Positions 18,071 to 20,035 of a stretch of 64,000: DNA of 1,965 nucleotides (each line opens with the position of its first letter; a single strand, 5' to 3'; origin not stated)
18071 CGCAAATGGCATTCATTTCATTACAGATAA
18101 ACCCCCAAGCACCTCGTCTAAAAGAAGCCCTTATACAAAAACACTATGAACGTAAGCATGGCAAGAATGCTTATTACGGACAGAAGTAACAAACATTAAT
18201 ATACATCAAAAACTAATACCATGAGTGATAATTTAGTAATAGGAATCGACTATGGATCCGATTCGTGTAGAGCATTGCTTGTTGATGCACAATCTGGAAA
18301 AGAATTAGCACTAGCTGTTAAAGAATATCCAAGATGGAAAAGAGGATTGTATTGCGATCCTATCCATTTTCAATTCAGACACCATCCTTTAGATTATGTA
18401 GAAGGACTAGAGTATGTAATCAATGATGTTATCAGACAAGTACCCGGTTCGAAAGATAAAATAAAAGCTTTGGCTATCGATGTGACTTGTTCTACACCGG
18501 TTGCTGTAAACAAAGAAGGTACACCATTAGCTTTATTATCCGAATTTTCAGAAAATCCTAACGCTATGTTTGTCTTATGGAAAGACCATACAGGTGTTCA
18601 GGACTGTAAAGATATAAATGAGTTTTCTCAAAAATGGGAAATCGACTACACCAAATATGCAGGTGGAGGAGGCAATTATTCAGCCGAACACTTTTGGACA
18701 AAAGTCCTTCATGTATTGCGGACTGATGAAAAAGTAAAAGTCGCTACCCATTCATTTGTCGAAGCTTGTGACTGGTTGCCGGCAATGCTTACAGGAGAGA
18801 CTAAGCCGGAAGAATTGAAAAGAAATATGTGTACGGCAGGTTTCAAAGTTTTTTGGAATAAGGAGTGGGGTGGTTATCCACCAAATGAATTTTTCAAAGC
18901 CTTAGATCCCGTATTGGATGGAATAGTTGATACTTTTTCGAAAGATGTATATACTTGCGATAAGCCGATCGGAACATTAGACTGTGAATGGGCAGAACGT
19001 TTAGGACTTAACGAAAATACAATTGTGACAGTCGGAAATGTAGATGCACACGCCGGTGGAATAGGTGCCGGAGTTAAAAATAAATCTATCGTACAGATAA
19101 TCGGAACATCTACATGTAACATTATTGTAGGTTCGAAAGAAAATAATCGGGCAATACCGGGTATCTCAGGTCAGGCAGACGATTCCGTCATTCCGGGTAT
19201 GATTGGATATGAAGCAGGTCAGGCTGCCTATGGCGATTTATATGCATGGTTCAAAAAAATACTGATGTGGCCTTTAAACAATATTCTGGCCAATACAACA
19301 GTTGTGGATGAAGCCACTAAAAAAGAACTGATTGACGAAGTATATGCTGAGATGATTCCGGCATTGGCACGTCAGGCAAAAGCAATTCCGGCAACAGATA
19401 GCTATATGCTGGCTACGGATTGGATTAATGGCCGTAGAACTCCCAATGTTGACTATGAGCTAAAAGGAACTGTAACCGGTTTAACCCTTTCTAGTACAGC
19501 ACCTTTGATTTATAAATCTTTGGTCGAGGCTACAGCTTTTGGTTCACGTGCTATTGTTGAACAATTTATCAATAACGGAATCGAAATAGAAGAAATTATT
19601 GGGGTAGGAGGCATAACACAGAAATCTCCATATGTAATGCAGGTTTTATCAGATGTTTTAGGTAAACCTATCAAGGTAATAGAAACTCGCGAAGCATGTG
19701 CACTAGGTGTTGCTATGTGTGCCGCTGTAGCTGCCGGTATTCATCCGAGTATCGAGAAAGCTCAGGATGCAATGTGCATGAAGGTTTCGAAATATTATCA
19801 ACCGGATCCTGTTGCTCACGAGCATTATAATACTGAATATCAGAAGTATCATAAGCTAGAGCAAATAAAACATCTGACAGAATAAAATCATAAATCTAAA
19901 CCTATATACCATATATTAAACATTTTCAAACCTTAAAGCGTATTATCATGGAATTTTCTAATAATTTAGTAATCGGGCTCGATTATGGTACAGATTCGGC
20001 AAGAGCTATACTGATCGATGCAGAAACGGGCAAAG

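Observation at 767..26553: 26-kb glycerol/polyol-to-pentose-phosphate super-locus: five FGGY kinases, three kinds of glycerol-phosphate dehydrogenase, no araA and no sugar transporter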

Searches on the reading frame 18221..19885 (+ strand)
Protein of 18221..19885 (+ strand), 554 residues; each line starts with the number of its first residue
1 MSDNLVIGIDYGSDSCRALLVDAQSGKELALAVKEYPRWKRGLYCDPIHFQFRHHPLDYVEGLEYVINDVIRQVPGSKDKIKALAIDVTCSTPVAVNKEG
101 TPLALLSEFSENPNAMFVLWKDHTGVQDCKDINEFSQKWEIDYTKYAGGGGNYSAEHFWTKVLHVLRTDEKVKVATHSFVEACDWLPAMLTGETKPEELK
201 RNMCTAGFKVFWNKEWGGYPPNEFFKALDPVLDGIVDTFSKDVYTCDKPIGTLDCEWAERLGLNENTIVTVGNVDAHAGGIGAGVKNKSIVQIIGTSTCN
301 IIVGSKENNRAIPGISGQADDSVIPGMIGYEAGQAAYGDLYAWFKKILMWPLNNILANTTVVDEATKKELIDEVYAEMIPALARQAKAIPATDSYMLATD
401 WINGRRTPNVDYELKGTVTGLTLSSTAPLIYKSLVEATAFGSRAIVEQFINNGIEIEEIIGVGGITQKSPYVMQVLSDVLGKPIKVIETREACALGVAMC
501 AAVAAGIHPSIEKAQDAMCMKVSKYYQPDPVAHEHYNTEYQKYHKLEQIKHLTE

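Call 4: search_protein_families(library=ncbifam, proteins=[window:18221-19885:+], max_evalue=0.00001)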
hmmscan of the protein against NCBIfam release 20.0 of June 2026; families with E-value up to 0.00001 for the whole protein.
window:18221-19885:+ (554 aa): 10 families
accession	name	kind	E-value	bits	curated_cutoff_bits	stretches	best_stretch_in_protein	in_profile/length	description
NF003154.0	PRK04123.1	equivalog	1.7e-199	664.1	428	1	3-549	3-536/554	ribulokinase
TIGR01234.1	L-ribulokinase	equivalog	2.6e-165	551.2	583.25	1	5-548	2-528/536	ribulokinase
TIGR01315.1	5C_CHO_kinase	subfamily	4e-50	171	408.7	1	6-548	2-535/541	FGGY family pentulose kinase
TIGR01312.1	XylB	equivalog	7.7e-41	140.1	380.25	2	355-546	294-479/481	xylulokinase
NF008187.0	PRK10939.1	equivalog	5.2e-30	104.5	528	1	4-548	4-501/521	autoinducer-2 kinase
TIGR01311.1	glycerol_kin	equivalog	2e-19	69.3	590.35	1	402-544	347-487/496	glycerol kinase GlpK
NF000756.0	PRK00047.1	subfamily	7.4e-18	64.1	498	1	403-545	350-489/502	glycerol kinase GlpK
TIGR01314.1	gntK_FGGY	equivalog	1.1e-11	44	648.55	1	250-538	212-481/505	gluconokinase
TIGR02628.1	fuculo_kin_coli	equivalog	6.7e-10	38.5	470.9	1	239-524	204-461/465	L-fuculokinase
NF011601.0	PRK15027.1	equivalog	4e-09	35.4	912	1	356-548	292-477/484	xylulokinase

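Call 25: search_solved_structures(query=window:18221-19885:+, max_evalue=1e-10)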
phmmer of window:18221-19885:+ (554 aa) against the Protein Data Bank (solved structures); distinct sequences matched with E-value up to 1e-10: 4.
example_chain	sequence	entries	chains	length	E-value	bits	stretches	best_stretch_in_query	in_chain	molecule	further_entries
3qdk_A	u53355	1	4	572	8.1e-101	341.8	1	6-546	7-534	Ribulokinase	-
3gg4_A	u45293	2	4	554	4.3e-32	114.9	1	6-546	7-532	glycerol kinase | xylulose kinase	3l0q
5ya0_A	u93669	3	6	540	3.2e-14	55.9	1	182-546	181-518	Autoinducer-2 kinase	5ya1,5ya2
3ifr_A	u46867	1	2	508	7.9e-11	44.7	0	379-546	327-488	Carbohydrate kinase, FGGY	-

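Call 50: find_homologous_proteins(query=window:18221-19885:+, max_evalue=1e-30)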
Query window:18221-19885:+ (554 aa): 8000 proteins with E <= 1e-30 among 8000 candidates; the best 120 are listed.
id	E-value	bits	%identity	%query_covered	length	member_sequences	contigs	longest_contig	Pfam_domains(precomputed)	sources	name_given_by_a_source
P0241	0.0e+0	1226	94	100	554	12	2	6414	PF00370.28,PF02782.23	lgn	-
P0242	0.0e+0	1151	86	100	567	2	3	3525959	PF00370.28,PF02782.23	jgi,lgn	jgi:L-ribulokinase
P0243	0.0e+0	1119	84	100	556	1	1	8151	PF00370.28,PF02782.23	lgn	-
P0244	0.0e+0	1085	81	100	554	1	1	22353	PF00370.28,PF00012.27,PF02782.23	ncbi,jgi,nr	ncbi:MAG: ribulokinase [Tannerella sp.]|jgi:L-ribulokinase|nr:ribulokinase [Tannerella sp.]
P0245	0.0e+0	1083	81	100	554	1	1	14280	PF00370.28,PF02782.23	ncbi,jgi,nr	ncbi:MAG: ribulokinase [Tannerellaceae bacterium]|jgi:L-ribulokinase|nr:ribulokinase [Tannerellaceae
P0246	0.0e+0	1075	81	100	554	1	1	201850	PF00370.28,PF02782.23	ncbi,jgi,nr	ncbi:MAG: ribulokinase [Tannerellaceae bacterium]|jgi:L-ribulokinase|nr:ribulokinase [Tannerellaceae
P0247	0.0e+0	1070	81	100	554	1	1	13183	PF00370.28,PF02782.23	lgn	-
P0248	0.0e+0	1052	80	100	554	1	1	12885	PF00370.28,PF02782.23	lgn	-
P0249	1.0e-295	1000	77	100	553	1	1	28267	PF00370.28,PF02782.23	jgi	-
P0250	3.0e-295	999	77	100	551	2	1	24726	PF00370.28,PF02782.23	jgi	-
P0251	7.8e-295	997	76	100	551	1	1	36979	PF02782.23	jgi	-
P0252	2.6e-293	992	75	100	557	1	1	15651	PF00370.28,PF02782.23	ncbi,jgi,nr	ncbi:MAG: ribulokinase [Flavobacteriaceae bacterium]|jgi:L-ribulokinase|nr:ribulokinase [Flavobacter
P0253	3.9e-293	992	75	100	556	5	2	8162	PF00370.28,PF02782.23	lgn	-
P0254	1.1e-292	990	75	100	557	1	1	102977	PF00370.28,PF02782.23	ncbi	-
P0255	2.2e-292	989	74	100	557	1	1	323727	PF00370.28,PF02782.23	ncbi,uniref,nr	ncbi:ribulokinase [Apibacter muscae]|uniref:ribulokinase n=1 Tax=Apibacter muscae TaxID=2509004 RepI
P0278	6.5e-239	813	63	99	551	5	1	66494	PF00370.28,PF02782.23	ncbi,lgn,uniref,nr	ncbi:ribulokinase [Sphingobacterium phlebotomi]|uniref:Ribulokinase n=1 Tax=Sphingobacterium phlebot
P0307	4.9e-202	691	53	98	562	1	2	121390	PF00370.28,PF02782.23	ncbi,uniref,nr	ncbi:L-ribulokinase [Parabacteroides sp. PF5-5]|uniref:ribulokinase n=1 Tax=unclassified Parabactero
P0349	1.2e-199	683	54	97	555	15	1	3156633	PF00370.28,PF02782.23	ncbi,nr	ncbi:L-ribulokinase [uncultured Paludibacter sp.]|nr:L-ribulokinase [uncultured Paludibacter sp.]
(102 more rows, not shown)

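Call 51: find_encoding_contigs(protein=P0349, flank=8000, max_places=1)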
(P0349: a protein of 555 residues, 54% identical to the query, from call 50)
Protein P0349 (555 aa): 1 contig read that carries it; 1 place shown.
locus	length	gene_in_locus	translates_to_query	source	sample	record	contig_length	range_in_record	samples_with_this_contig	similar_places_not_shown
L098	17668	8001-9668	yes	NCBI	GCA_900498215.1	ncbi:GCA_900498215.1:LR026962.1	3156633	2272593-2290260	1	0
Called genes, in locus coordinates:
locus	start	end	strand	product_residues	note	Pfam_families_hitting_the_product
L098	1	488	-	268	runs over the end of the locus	PF04397:LytTR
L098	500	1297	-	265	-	PF18917:LiaI-LiaF-like_TM1 (weak), PF22570:LiaF-TM, PF09922:LiaF-like_C (weak)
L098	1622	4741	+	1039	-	PF21760:SecD_1st, PF22599:SecDF_P1_head, PF02355:SecD_SecF_C, PF03176:MMPL, PF07549:Sec_GG, PF02355:SecD_SecF_C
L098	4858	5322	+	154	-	PF01741:MscL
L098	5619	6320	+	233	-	PF00596:Aldolase_II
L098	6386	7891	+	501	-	PF02610:AraA_N, PF24856:AraA_central, PF11762:Arabinose_Iso_C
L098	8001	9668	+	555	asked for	PF00370:FGGY_N, PF02782:FGGY_C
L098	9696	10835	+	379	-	PF01263:Aldose_epim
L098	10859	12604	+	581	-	PF00474:SSF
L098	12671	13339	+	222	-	PF19368:WHD_AraR, PF21906:WHD_NrtR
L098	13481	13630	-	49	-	-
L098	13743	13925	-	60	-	-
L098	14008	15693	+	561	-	-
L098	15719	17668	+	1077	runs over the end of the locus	PF13620:CarboxypepD_reg, PF13715:CarbopepD_reg_2, PF07715:Plug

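Call 52: find_encoding_contigs(protein=P0307, flank=8000, max_places=1)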
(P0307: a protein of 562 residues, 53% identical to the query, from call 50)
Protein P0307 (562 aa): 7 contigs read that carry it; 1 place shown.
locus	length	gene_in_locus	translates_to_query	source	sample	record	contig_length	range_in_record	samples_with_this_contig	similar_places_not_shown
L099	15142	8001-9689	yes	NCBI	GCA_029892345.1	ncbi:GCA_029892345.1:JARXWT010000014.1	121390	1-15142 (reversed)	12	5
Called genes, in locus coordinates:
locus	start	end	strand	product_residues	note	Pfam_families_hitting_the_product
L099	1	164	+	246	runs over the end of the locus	PF01209:Ubie_methyltran, PF13489:Methyltransf_23, PF13847:Methyltransf_31, PF08241:Methyltransf_11, PF08242:Methyltransf_12, PF13649:Methyltransf_25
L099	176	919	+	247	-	PF08501:Shikimate_dh_N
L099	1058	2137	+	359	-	PF01263:Aldose_epim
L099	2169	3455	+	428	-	PF07690:MFS_1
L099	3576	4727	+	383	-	PF10509:GalKase_gal_bdg, PF00288:GHMP_kinases_N, PF08544:GHMP_kinases_C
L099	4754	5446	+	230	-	PF00293:NUDIX, PF19368:WHD_AraR, PF21906:WHD_NrtR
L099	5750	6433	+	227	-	PF00596:Aldolase_II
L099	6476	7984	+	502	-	PF02610:AraA_N, PF24856:AraA_central, PF11762:Arabinose_Iso_C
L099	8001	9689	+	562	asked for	PF00370:FGGY_N, PF02782:FGGY_C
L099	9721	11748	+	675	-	PF00456:Transketolase_N, PF02779:Transket_pyr, PF02780:Transketolase_C (weak), PF22613:Transketolase_C_1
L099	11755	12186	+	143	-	PF02502:LacAB_rpiB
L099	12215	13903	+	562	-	PF00474:SSF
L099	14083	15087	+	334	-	PF06580:His_kinase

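Call 68: find_encoding_contigs(protein=P0278, flank=10000, max_places=1)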
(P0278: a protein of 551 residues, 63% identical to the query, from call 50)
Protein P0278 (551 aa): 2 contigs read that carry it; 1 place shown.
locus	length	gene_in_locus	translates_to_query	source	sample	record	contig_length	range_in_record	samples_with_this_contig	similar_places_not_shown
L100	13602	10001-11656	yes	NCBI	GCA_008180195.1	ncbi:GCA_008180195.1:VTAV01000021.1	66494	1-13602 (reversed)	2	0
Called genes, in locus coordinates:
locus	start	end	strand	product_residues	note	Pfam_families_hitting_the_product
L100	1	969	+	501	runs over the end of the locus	PF00392:GntR, PF00155:Aminotran_1_2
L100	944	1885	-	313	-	-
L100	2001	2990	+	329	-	PF13528:Glyco_trans_1_3, PF04101:Glyco_tran_28_C (faint)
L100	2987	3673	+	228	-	PF01346:FKBP_N, PF00254:FKBP_C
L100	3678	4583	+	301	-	PF00248:Aldo_ket_red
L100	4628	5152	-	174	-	PF04264:YceI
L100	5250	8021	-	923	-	PF00521:DNA_topoisoIV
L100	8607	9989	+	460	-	PF13685:Fe-ADH_2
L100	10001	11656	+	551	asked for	PF00370:FGGY_N, PF02782:FGGY_C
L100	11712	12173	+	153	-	PF02502:LacAB_rpiB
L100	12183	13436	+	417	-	PF07690:MFS_1, PF12832:MFS_1_like (faint), PF07690:MFS_1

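Call 69: search_protein_families(library=ncbifam, proteins=[L100:12183-13436:+, L100:11712-12173:+], max_evalue=0.00001)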
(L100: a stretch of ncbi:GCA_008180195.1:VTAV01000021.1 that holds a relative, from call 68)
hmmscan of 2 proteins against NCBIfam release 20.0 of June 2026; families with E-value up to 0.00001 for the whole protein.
L100:12183-13436:+ (417 aa): 4 families
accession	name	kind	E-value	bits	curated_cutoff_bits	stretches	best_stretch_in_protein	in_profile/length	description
TIGR00897.2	2A0118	subfamily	9.6e-170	564.8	375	1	13-406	1-401/401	RbtT/DalT/CsbX family MFS transporter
TIGR00900.1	2A0121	subfamily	1.5e-18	67.3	319.6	2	273-414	45-186/364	H+ Antiporter protein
NF049980.1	SfMCT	equivalog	3.7e-09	35.7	320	0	48-181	31-159/378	L-lactate MFS transporter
TIGR00880.1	2_A_01_02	superfamily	4.8e-06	26.7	131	0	58-197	2-135/141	multidrug resistance protein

L100:11712-12173:+ (153 aa): 11 families
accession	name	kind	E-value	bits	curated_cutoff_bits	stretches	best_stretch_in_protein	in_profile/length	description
NF004051.0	PRK05571.1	subfamily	1.8e-54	183.6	135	1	4-148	2-147/149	ribose-5-phosphate isomerase B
TIGR02133.1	RPI_actino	equivalog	3.2e-46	156.9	168.2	1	5-148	2-147/148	ribose-5-phosphate isomerase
NF051858.1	EryPhIsonDerIRhiz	equivalog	3.6e-46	157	240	1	5-143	2-143/150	D-erythrulose-4-phosphate isomerase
TIGR01120.1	rpiB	equivalog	1.5e-44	151.4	138.65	1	5-144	1-140/143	ribose 5-phosphate isomerase B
TIGR00689.1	rpiB_lacA_lacB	subfamily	4.5e-44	149.9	88.3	1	6-149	1-145/145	RpiB/LacA/LacB family sugar-phosphate isomerase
NF006381.0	PRK08622.1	equivalog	6.1e-33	114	234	1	5-139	2-136/171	galactose-6-phosphate isomerase subunit LacB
TIGR01119.1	lacB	equivalog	2.2e-28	99.1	312.55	1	5-137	2-134/171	galactose-6-phosphate isomerase subunit LacB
NF009258.0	PRK12615.1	equivalog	1e-25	90.6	325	1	5-139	2-136/171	galactose-6-phosphate isomerase subunit LacB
NF006380.0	PRK08621.1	equivalog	2.8e-22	79.6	164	1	5-135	2-130/142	galactose-6-phosphate isomerase subunit LacA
NF009257.0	PRK12613.1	equivalog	5.5e-17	62.2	243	1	6-140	3-134/141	galactose-6-phosphate isomerase subunit LacA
TIGR01118.1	lacA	equivalog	6.1e-17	62.1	181.1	1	6-140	3-135/141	galactose-6-phosphate isomerase subunit LacA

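Call 79: search_solved_structures(query=window:18221-19885:+, max_evalue=1e-50, show_alignments=1)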
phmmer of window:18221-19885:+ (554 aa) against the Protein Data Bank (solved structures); distinct sequences matched with E-value up to 1e-50: 1.
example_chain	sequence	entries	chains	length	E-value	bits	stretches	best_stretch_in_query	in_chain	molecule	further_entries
3qdk_A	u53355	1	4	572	8.1e-101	341.8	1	6-546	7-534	Ribulokinase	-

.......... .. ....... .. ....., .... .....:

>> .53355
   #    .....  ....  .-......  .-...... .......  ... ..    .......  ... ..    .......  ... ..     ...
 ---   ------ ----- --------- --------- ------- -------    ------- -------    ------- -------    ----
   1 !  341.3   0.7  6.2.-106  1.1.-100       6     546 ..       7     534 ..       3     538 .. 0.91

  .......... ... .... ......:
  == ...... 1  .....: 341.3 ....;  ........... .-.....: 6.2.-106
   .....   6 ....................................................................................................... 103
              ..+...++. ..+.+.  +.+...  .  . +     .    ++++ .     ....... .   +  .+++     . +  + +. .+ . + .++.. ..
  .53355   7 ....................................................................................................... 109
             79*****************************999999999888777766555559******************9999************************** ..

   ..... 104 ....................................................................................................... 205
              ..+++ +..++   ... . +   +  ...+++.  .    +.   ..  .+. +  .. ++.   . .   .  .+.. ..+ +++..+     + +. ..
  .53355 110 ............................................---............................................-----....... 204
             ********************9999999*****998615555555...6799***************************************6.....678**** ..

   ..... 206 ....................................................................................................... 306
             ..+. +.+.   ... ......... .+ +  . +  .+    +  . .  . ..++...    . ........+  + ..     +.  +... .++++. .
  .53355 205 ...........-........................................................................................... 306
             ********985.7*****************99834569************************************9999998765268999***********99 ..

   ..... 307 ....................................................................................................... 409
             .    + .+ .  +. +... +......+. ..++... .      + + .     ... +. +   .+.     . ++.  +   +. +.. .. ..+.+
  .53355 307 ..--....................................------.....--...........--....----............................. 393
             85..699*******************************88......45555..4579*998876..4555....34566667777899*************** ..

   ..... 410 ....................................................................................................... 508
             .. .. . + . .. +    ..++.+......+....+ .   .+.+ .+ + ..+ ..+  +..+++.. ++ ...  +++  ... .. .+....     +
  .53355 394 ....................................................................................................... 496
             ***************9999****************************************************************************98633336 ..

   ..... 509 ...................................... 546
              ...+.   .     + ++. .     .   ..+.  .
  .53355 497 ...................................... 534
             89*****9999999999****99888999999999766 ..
